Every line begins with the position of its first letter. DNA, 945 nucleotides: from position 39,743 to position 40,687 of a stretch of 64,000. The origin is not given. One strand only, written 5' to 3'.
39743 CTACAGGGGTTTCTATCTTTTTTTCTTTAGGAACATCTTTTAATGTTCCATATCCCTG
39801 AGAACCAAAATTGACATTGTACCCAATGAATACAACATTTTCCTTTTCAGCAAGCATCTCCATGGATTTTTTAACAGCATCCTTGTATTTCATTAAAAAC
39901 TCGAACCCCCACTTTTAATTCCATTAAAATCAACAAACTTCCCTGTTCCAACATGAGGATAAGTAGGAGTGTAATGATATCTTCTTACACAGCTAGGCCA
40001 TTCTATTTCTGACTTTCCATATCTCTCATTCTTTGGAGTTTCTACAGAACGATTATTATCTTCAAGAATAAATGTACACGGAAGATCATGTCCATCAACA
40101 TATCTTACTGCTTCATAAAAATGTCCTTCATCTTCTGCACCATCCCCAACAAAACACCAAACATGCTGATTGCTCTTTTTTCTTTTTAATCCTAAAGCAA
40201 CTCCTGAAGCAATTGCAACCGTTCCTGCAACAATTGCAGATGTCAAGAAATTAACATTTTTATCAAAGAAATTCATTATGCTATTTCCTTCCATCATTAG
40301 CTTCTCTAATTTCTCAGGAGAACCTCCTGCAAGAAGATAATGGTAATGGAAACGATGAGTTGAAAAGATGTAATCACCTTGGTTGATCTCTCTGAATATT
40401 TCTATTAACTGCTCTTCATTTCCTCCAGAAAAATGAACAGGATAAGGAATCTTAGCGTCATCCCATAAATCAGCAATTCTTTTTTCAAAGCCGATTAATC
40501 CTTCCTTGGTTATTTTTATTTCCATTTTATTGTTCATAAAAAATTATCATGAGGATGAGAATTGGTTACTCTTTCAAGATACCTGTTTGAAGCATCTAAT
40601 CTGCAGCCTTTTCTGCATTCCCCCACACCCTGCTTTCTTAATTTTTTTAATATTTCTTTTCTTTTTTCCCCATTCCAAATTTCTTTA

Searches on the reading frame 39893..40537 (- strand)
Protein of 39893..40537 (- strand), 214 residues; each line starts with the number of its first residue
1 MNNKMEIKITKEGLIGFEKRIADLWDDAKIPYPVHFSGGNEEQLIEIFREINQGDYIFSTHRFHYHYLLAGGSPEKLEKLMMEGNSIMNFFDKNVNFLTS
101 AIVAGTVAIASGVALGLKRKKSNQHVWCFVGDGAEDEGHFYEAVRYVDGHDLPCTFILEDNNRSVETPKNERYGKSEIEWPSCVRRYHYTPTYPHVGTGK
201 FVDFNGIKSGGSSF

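Call 4: search_protein_families(library=pfam, proteins=[window:39893-40537:-], max_evalue=0.01)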
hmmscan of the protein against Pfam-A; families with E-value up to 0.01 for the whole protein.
window:39893-40537:- (214 aa): 3 families
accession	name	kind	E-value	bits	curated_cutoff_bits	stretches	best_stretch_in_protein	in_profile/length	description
PF00676.26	E1_dh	-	1.2e-16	61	22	1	17-172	9-172/300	Dehydrogenase E1 component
PF13292.11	DXP_synthase_N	-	1.1e-06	28.6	21.2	1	64-166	73-176/274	1-deoxy-D-xylulose-5-phosphate synthase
PF02775.26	TPP_enzyme_C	-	6.8e-05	23.2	21.9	1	92-162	16-83/151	Thiamine pyrophosphate enzyme, C-terminal TPP binding domain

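Call 5: search_protein_families(library=ncbifam, proteins=[window:39893-40537:-], max_evalue=0.01)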
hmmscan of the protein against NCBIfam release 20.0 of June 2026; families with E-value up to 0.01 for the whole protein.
window:39893-40537:- (214 aa): 6 families
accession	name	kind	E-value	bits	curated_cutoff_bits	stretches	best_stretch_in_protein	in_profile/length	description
TIGR03182.1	PDH_E1_alph_y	equivalog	1.4e-22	80.1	393.85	1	17-173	17-182/315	pyruvate dehydrogenase (acetyl-transferring) E1 component subunit alpha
TIGR03181.1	PDH_E1_alph_x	equivalog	3.5e-17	62.3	411.35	1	39-176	60-197/341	pyruvate dehydrogenase (acetyl-transferring) E1 component subunit alpha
NF004559.0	PRK05899.2-5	equivalog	7.2e-07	27.8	488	1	107-163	132-188/627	transketolase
TIGR00204.1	dxs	equivalog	4.9e-06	25.4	465.95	1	95-167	105-177/616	1-deoxy-D-xylulose-5-phosphate synthase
NF004556.0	PRK05899.2-2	equivalog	0.00031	19.1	575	1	107-162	131-186/639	transketolase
TIGR03297.1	Ppyr-DeCO2ase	equivalog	0.0022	17.1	312.5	1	103-134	218-249/360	phosphonopyruvate decarboxylase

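Call 39: find_homologous_proteins(query=window:39893-40537:-, max_evalue=1e-8)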
Query window:39893-40537:- (214 aa): 1114 proteins with E <= 1e-8 among 1231 candidates; the best 120 are listed.
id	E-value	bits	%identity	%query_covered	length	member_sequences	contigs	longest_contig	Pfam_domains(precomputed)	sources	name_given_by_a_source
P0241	1.1e-142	491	100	98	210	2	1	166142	PF13292.12,PF00676.26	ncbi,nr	ncbi:MAG: thiamine pyrophosphate-dependent enzyme [Candidatus Pacearchaeota archaeon]|nr:thiamine py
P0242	1.3e-112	393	80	98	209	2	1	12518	PF13292.12,PF00676.26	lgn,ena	-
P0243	2.6e-108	379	77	98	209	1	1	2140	PF13292.12,PF00676.26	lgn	-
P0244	3.2e-108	379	77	98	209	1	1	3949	PF13292.12,PF00676.26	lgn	-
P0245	1.8e-107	376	76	96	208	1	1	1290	PF13292.12,PF00676.26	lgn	-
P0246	8.8e-107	374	75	98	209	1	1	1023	PF13292.12,PF00676.26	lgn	-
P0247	9.1e-107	374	76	98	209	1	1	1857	PF13292.12,PF00676.26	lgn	-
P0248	1.9e-106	373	75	96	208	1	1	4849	PF13292.12,PF00676.26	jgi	jgi:TPP-dependent pyruvate/acetoin dehydrogenase alpha subunit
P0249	3.2e-106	372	77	98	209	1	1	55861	PF13292.12,PF00676.26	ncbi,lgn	-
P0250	3.5e-106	372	76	97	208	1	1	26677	PF13292.12,PF00676.26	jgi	jgi:pyruvate dehydrogenase E1 component alpha subunit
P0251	5.1e-105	368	74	96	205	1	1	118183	PF02775.27,PF13292.12,PF00676.26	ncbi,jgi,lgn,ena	ncbi:MAG: thiamine pyrophosphate-dependent enzyme [Phycisphaerae bacterium]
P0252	1.4e-104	367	74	98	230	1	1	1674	PF13292.12,PF00676.26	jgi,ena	-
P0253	2.7e-103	363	75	98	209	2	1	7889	PF13292.12,PF00676.26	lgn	-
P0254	4.3e-103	362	75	96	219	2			PF13292.12,PF00676.26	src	-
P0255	7.2e-102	358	72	98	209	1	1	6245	PF13292.12,PF00676.26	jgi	-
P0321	1.2e-95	338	69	96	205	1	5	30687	PF02775.27,PF13292.12,PF00676.26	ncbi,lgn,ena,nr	ncbi:MAG: hypothetical protein ISS45_09420 [Candidatus Omnitrophica bacterium]|nr:hypothetical prote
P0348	3.1e-94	333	71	96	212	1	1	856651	PF13292.12,PF00676.26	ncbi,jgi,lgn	ncbi:MAG: thiamine pyrophosphate-dependent enzyme [Candidatus Pacearchaeota archaeon]|jgi:pyruvate d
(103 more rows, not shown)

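Call 42: find_encoding_contigs(protein=P0251, flank=9000, max_places=1)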
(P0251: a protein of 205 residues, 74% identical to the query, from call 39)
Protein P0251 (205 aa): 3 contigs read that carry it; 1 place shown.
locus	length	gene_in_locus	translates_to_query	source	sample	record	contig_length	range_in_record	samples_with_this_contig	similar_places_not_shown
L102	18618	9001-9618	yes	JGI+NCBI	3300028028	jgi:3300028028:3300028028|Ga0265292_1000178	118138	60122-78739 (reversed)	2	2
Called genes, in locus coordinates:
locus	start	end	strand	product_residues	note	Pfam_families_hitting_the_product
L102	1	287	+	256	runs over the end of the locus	PF13489:Methyltransf_23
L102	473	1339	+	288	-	PF01075:Glyco_transf_9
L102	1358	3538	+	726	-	PF13524:Glyco_trans_1_2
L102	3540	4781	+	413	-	PF02310:B12-binding, PF04055:Radical_SAM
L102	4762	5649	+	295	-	PF04055:Radical_SAM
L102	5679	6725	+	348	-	PF04055:Radical_SAM, PF13186:SPASM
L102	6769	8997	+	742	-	-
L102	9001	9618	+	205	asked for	PF00676:E1_dh, PF13292:DXP_synthase_N (weak), PF02775:TPP_enzyme_C (weak)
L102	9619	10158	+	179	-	PF02779:Transket_pyr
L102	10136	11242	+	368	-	PF04055:Radical_SAM, PF13186:SPASM (weak)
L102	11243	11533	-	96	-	-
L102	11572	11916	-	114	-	-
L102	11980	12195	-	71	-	-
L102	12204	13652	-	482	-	PF07719:TPR_2 (faint), PF13174:TPR_6 (faint), PF13181:TPR_8 (faint), PF13428:TPR_14 (faint), PF00515:TPR_1 (faint), PF13432:TPR_16 (faint), PF14559:TPR_19 (faint)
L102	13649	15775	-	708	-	PF06480:FtsH_ext (weak), PF00004:AAA, PF07728:AAA_5 (faint), PF17862:AAA_lid_3, PF01434:Peptidase_M41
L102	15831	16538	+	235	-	PF01209:Ubie_methyltran, PF03141:Methyltransf_29, PF13489:Methyltransf_23, PF00891:Methyltransf_2 (weak), PF13847:Methyltransf_31, PF08241:Methyltransf_11, PF08242:Methyltransf_12, PF13649:Methyltransf_25, +2 more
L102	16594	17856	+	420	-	PF13185:GAF_2, PF01590:GAF, PF13492:GAF_3, PF07228:SpoIIE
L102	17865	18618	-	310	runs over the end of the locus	PF10502:Peptidase_S26, PF00717:Peptidase_S24 (weak)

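Call 43: find_encoding_contigs(protein=P0348, flank=9000, max_places=1)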
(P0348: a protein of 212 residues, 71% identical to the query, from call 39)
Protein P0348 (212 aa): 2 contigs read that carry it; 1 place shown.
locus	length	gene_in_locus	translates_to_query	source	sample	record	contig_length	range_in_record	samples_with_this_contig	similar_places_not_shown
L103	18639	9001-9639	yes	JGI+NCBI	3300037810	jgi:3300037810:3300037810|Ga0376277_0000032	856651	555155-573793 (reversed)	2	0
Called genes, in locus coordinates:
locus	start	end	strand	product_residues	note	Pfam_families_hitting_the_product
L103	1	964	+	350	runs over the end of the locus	PF01370:Epimerase, PF02719:Polysacc_synt_2 (weak), PF04321:RmlD_sub_bind, PF16363:GDP_Man_Dehyd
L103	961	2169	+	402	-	PF01041:DegT_DnrJ_EryC1, PF01212:Beta_elim_lyase (weak)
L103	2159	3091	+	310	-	PF01073:3Beta_HSD (faint), PF01370:Epimerase, PF04321:RmlD_sub_bind (weak), PF16363:GDP_Man_Dehyd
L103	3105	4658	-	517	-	PF01943:Polysacc_synt, PF13440:Polysacc_synt_3, PF01554:MatE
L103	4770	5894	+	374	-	PF04055:Radical_SAM, PF13186:SPASM (weak)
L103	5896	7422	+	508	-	PF01467:CTP_transf_like, PF00294:PfkB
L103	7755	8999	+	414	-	PF04055:Radical_SAM, PF13186:SPASM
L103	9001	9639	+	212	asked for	PF00676:E1_dh, PF13292:DXP_synthase_N (weak)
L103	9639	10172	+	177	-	PF02779:Transket_pyr (weak)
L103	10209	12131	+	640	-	PF02366:PMT, PF02516:STT3 (weak), PF13231:PMT_2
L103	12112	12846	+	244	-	PF00535:Glycos_transf_2, PF10111:Glyco_tranf_2_2 (weak)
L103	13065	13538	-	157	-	-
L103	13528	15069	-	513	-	PF00595:PDZ (weak), PF13180:PDZ_2 (weak), PF17820:PDZ_6, PF02355:SecD_SecF_C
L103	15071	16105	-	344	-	PF02355:SecD_SecF_C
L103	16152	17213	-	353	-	PF07676:PD40 (faint)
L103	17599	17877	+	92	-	-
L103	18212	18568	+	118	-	-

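Call 44: find_encoding_contigs(protein=P0321, flank=9000, max_places=1)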
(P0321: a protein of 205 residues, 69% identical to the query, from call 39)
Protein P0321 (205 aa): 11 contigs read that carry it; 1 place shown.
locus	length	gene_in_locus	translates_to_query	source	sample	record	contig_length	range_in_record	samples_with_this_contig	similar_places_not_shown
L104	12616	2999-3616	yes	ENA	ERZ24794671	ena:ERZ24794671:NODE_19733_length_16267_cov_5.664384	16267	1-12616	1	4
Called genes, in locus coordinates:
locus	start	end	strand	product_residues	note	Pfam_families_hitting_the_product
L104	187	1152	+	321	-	PF01075:Glyco_transf_9 (weak)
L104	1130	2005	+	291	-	PF04055:Radical_SAM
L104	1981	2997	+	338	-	PF01073:3Beta_HSD, PF01370:Epimerase, PF02719:Polysacc_synt_2 (weak), PF04321:RmlD_sub_bind, PF05368:NmrA, PF07993:NAD_binding_4 (faint), PF13460:NAD_binding_10, PF16363:GDP_Man_Dehyd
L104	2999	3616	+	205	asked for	PF00676:E1_dh, PF13292:DXP_synthase_N, PF02775:TPP_enzyme_C (weak)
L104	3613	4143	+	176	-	PF02779:Transket_pyr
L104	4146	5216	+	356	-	PF04055:Radical_SAM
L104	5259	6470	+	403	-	PF08421:Methyltransf_13 (weak), PF13489:Methyltransf_23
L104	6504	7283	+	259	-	PF00106:adh_short, PF08659:KR, PF13561:adh_short_C2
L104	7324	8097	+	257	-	PF00456:Transketolase_N, PF13292:DXP_synthase_N (weak)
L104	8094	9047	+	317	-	PF02779:Transket_pyr, PF02780:Transketolase_C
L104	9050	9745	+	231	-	PF13489:Methyltransf_23, PF13847:Methyltransf_31, PF08241:Methyltransf_11, PF08242:Methyltransf_12, PF13649:Methyltransf_25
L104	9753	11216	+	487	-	PF02310:B12-binding, PF04055:Radical_SAM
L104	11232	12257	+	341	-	-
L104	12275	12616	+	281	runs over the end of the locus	PF00106:adh_short, PF08659:KR (weak), PF23441:SDR (weak), PF13561:adh_short_C2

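Call 50: find_related_loci(query=A4, collection=viral_contigs, flank=10000)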
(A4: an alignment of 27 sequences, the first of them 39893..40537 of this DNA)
Query A4 (214 aa) in viral_contigs; peptide patterns used: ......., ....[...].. (x = any residue, [..] = any of these).
600 stretches matched a pattern (row limit reached: there are more); 547 encode a relative of the query (tblastn E <= 1e-3); the best 80 are kept; 80 distinct loci.
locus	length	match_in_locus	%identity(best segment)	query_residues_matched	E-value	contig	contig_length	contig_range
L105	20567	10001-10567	62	10-199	3e-82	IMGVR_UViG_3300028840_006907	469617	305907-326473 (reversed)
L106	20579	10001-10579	63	4-199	4e-82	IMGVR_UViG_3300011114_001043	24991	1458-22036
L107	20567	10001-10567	62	10-199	7e-82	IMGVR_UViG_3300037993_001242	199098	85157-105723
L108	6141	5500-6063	64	10-199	2e-81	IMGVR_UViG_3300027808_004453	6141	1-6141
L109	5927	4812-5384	62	7-199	1e-80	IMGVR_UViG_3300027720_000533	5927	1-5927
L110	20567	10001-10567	64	9-198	5e-81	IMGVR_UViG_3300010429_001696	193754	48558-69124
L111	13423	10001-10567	64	9-198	5e-81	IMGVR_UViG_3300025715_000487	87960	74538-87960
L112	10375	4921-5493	64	9-199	1e-80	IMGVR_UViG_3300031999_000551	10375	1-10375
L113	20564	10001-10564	63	10-199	1e-80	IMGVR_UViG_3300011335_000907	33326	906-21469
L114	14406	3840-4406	63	9-199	6e-80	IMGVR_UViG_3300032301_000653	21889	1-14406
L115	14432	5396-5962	62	9-199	5e-80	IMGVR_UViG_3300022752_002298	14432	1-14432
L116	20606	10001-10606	59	4-204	2e-80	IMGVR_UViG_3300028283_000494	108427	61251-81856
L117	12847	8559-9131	61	7-199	2e-79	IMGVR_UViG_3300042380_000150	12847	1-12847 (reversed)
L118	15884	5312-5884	61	7-199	2e-79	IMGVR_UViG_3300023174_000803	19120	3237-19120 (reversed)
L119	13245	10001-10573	61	7-199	3e-79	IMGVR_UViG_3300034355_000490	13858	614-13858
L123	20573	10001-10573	61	7-199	1e-78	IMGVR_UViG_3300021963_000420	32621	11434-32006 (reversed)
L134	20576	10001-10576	60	6-199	2e-78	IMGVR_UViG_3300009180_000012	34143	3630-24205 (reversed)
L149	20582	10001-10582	57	8-202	3e-76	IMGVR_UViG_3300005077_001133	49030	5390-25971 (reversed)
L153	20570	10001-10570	60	9-199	1e-75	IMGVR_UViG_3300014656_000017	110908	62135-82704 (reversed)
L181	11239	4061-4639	57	7-199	3e-69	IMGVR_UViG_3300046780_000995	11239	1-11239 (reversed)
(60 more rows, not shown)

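Call 54: search_protein_families(library=phrogs, proteins=[L134:3748-4683:+, L134:4709-5599:+, L134:5868-7649:+, L134:7646-8410:+, L134:8407-8925:+, L134:8919-10013:+, L134:10010-10624:+, L134:12439-13239:+, L134:13239-14720:+, L134:15644-17350:+], max_evalue=0.001)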
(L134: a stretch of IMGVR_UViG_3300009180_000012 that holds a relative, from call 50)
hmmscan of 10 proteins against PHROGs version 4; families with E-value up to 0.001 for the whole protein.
L134:3748-4683:+ (311 aa): 0 families

L134:4709-5599:+ (296 aa): 2 families
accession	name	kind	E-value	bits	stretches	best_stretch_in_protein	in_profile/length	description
phrog_283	-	head and packaging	2.4e-30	107.2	1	1-213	1-219/385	major head protein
phrog_267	-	head and packaging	7.5e-22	79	1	27-231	53-284/410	major head protein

L134:5868-7649:+ (593 aa): 2 families
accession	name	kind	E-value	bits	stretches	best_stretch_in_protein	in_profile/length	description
phrog_13126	-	moron, auxiliary metabolic gene and host takeover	4.5e-19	69.9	1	38-375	1-329/394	beta-1,4-glycosyltransferase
phrog_14945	-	moron, auxiliary metabolic gene and host takeover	1.7e-07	32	1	388-588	5-201/218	glycosyltransferase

L134:7646-8410:+ (254 aa): 0 families

L134:8407-8925:+ (172 aa): 1 family
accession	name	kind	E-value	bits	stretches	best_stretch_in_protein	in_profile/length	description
phrog_34187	-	unknown function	2e-44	153.1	1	2-170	240-403/405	-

L134:8919-10013:+ (364 aa): 6 families
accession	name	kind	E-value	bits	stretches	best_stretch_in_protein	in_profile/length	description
phrog_1802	-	other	9.8e-12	45.5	1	33-321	46-346/556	radical SAM domain-containing protein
phrog_21308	-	other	7.8e-09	35.2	1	38-237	420-606/735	radical SAM domain-containing protein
phrog_16999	-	other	1.6e-06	29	1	28-134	8-93/288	Fe-S oxidoreductase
phrog_14086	-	other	3.5e-05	24.3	1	33-141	89-183/353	radical SAM domain-containing protein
phrog_13987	-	other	7.9e-05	23.1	0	33-136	17-104/274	radical SAM domain-containing protein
phrog_2076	-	moron, auxiliary metabolic gene and host takeover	0.0006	20.4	1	41-159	41-145/247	QueE-like radical SAM domain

L134:10010-10624:+ (204 aa): 1 family
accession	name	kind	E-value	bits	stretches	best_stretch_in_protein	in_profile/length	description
phrog_34187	-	unknown function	1.7e-71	242.2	1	8-187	13-195/405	-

L134:12439-13239:+ (266 aa): 0 families

L134:13239-14720:+ (493 aa): 6 families
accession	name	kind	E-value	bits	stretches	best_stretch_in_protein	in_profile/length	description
phrog_9483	-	tail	4.3e-14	53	1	53-254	64-269/657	tail length tape measure protein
phrog_8462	-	tail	4.9e-13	49.7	1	18-257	34-280/672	tail length tape measure protein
phrog_2276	-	tail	1e-11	45.3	1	19-286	48-334/673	tail length tape measure protein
phrog_13338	-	unknown function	1e-09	38.2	1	47-207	53-219/903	-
phrog_8125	-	tail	9.6e-07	29.2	1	24-228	62-270/578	tail length tape measure protein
phrog_12506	-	tail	3.6e-06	27.6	1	47-181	50-183/218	tail length tape measure protein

L134:15644-17350:+ (568 aa): 0 families

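Call 55: search_protein_families(library=pfam, proteins=[L134:3748-4683:+, L134:4709-5599:+, L134:5868-7649:+, L134:7646-8410:+, L134:8407-8925:+, L134:8919-10013:+, L134:10010-10624:+, L134:12439-13239:+, L134:13239-14720:+, L134:15644-17350:+], max_evalue=0.001)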
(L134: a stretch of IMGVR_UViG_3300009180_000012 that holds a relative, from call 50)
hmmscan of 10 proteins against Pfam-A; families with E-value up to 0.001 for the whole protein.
L134:3748-4683:+ (311 aa): 0 families

L134:4709-5599:+ (296 aa): 1 family
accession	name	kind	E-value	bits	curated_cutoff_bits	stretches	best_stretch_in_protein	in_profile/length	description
PF11651.14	P22_CoatProtein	-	6.2e-07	29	24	1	1-211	1-215/423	P22 coat protein - gene protein 5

L134:5868-7649:+ (593 aa): 1 family
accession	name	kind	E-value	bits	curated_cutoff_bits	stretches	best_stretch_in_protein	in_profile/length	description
PF00535.33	Glycos_transf_2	-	2.7e-12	47.4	23.3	1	41-166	1-119/168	Glycosyl transferase family 2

L134:7646-8410:+ (254 aa): 0 families

L134:8407-8925:+ (172 aa): 1 family
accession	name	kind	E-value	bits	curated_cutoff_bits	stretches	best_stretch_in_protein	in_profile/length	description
PF02779.29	Transket_pyr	-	1.7e-07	31.5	27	1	10-96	15-103/174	Transketolase, pyrimidine binding domain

L134:8919-10013:+ (364 aa): 2 families
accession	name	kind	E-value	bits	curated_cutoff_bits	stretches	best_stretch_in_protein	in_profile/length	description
PF04055.27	Radical_SAM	-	1.3e-19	71.4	29.5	1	35-189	1-142/166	Radical SAM superfamily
PF13353.11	Fer4_12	-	0.00087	20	22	0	41-123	15-79/137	4Fe-4S single cluster domain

L134:10010-10624:+ (204 aa): 2 families
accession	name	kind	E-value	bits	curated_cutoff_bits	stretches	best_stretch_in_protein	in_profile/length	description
PF00676.26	E1_dh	-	4.1e-17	62.5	22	1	6-165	6-174/300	Dehydrogenase E1 component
PF13292.11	DXP_synthase_N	-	2.8e-07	30.5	21.2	1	52-158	69-177/274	1-deoxy-D-xylulose-5-phosphate synthase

L134:12439-13239:+ (266 aa): 0 families

L134:13239-14720:+ (493 aa): 0 families

L134:15644-17350:+ (568 aa): 0 families

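Call 56: search_dna_similar(query=L134:10010-10624:+, collection=phages, mode=protein, max_rows=40, rows=spread)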
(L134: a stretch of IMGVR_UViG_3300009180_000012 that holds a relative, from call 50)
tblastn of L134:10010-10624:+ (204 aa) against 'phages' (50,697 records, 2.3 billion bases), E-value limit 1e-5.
Records with a match: 10; places in all: 10; records where one place covers at least 80% of the query: 6.
Best place of each record, by identity: <60% 10.
By first word of the organism name: uncultured 2; Prochlorococcus 2; Synechococcus 2; Enterococcus 2; Staphylococcus 2.
By host as written in the record: - 3; Prochlorococcus sp. MIT9515 2; Synechococcus sp. WH8017 2; Staphylococcus aureus 2; Enterococcus faecalis 1.
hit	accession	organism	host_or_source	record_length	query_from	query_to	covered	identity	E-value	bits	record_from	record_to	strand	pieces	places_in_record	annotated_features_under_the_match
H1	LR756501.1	uncultured phage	metagenomic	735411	1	196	96%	58.9%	4e-68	230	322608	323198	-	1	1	record has no annotation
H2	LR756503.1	uncultured phage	metagenomic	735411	1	196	96%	58.9%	4e-68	230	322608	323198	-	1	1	record has no annotation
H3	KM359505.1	Prochlorococcus phage P-TIM68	Prochlorococcus sp. MIT9515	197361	3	185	90%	55.9%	8e-56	195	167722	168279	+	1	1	putative transketolase central region-containing protein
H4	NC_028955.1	Prochlorococcus phage P-TIM68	Prochlorococcus sp. MIT9515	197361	3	185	90%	55.9%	8e-56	195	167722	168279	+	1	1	putative transketolase central region-containing protein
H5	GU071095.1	Synechococcus phage S-SM2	Synechococcus sp. WH8017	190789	6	189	90%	52.2%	1e-52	186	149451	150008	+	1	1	transketolase central region-containing protein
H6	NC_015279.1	Synechococcus phage S-SM2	Synechococcus sp. WH8017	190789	6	189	90%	52.2%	1e-52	186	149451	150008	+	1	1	transketolase central region-containing protein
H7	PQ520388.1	Enterococcus phage IME_EF3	-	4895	9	166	77%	27.3%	2e-7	56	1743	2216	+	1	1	record has no annotation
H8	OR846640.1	Enterococcus phage Efs 1-1-1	Enterococcus faecalis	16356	9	166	77%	27.3%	2e-7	56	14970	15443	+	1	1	record has no annotation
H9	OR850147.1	Staphylococcus phage SA 1298 Kay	Staphylococcus aureus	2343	82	166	42%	32.6%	3e-9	61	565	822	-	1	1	record has no annotation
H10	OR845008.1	Staphylococcus phage SA 1306 Kay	Staphylococcus aureus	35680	82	166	42%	32.6%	4e-9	61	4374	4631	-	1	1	record has no annotation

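Call 57: get_annotated_region(hit=H4, flank=7000)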
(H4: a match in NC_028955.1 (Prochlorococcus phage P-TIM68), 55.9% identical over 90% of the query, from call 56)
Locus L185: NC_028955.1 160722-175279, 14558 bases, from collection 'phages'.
description: Prochlorococcus phage P-TIM68, complete genome.
organism: Prochlorococcus phage P-TIM68 (NCBI taxid 1542477)
taxonomy: Viruses; Duplodnaviria; Heunggongvirae; Uroviricota; Caudoviricetes; Kyanoviridae; Haifavirus; Haifavirus tim68
host: Prochlorococcus sp. MIT9515; source: -; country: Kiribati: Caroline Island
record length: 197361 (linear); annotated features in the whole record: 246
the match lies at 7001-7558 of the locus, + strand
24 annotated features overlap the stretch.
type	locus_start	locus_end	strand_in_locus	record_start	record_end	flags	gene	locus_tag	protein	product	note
CDS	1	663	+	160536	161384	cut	-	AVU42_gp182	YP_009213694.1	hypothetical protein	-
CDS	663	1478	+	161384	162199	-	-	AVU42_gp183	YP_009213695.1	hypothetical protein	-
CDS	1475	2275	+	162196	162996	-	-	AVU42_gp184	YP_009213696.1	glycosyltransferase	-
CDS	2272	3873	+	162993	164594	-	-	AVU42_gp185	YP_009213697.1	hypothetical protein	-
CDS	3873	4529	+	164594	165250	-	-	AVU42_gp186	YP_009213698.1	hypothetical protein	-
CDS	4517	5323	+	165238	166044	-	-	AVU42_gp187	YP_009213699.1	hypothetical protein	-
CDS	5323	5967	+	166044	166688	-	-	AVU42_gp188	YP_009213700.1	FabG-like 3-oxoacyl-(acyl-carrier-protein) reductase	-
CDS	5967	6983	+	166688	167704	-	-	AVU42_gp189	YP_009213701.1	zinc containing alcohol dehydrogenase superfamily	-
CDS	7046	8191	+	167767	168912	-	-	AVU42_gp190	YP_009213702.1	putative transketolase central region-containing protein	-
CDS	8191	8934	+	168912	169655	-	-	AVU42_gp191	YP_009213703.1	putative carbohydrate kinase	-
CDS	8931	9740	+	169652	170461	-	-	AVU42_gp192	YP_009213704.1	nucleotide-sugar epimerase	-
CDS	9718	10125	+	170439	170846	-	-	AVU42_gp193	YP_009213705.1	bifunctional heptose 7-phosphate kinase/heptose 1-phosphate adenyltransferase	-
CDS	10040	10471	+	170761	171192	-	-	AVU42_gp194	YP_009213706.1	cysteine dioxygenase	-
CDS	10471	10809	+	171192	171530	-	-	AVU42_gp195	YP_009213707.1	phosphoheptose isomerase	-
CDS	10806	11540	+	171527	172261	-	-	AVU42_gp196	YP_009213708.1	nucleotide-sugar epimerase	-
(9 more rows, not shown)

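Call 58: get_annotated_region(hit=H6, flank=7000)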
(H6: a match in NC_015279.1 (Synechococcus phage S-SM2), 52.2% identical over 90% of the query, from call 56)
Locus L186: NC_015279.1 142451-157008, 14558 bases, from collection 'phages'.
description: Synechococcus phage S-SM2, complete genome.
organism: Synechococcus phage S-SM2 (NCBI taxid 444860)
taxonomy: Viruses; Duplodnaviria; Heunggongvirae; Uroviricota; Caudoviricetes; Kyanoviridae; Nilusvirus; Nilusvirus ssm2
host: Synechococcus sp. WH8017; source: -; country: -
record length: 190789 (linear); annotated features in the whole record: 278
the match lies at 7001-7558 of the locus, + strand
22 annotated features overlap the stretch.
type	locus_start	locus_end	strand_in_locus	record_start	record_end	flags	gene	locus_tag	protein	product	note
CDS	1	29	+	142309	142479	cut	-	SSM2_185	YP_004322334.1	Phd-like antitoxin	T4-LIKE GC: 1235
tRNA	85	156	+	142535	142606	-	-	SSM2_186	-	tRNA-Ile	-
tRNA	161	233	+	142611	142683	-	-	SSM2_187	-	tRNA-Met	-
CDS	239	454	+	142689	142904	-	-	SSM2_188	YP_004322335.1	hypothetical protein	T4-LIKE GC: 249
CDS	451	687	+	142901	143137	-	-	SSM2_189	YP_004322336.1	hypothetical protein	T4-LIKE GC: 250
CDS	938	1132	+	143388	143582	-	-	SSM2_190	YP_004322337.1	hypothetical protein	T4-LIKE GC: 1236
CDS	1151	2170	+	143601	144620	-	-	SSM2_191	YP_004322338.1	nucleotide-sugar epimerase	T4-LIKE GC: 265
CDS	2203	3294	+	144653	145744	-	-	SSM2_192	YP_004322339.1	nucleotide-sugar epimerase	T4-LIKE GC: 1237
CDS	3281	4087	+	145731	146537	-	-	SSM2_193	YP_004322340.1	putative transferase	T4-LIKE GC: 1238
CDS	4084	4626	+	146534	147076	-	-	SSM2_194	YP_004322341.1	hypothetical protein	T4-LIKE GC: 1239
CDS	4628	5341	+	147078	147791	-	-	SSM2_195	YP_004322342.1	hypothetical protein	T4-LIKE GC: 1240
CDS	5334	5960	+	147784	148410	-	-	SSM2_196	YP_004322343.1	hypothetical protein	T4-LIKE GC: 1241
CDS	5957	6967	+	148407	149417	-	-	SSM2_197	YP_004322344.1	zinc containing alcohol dehydrogenase superfamily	T4-LIKE GC: 1242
CDS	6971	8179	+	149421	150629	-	-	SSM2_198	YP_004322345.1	transketolase central region-containing protein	T4-LIKE GC: 1243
CDS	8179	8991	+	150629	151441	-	-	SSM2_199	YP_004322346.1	hypothetical protein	T4-LIKE GC: 1244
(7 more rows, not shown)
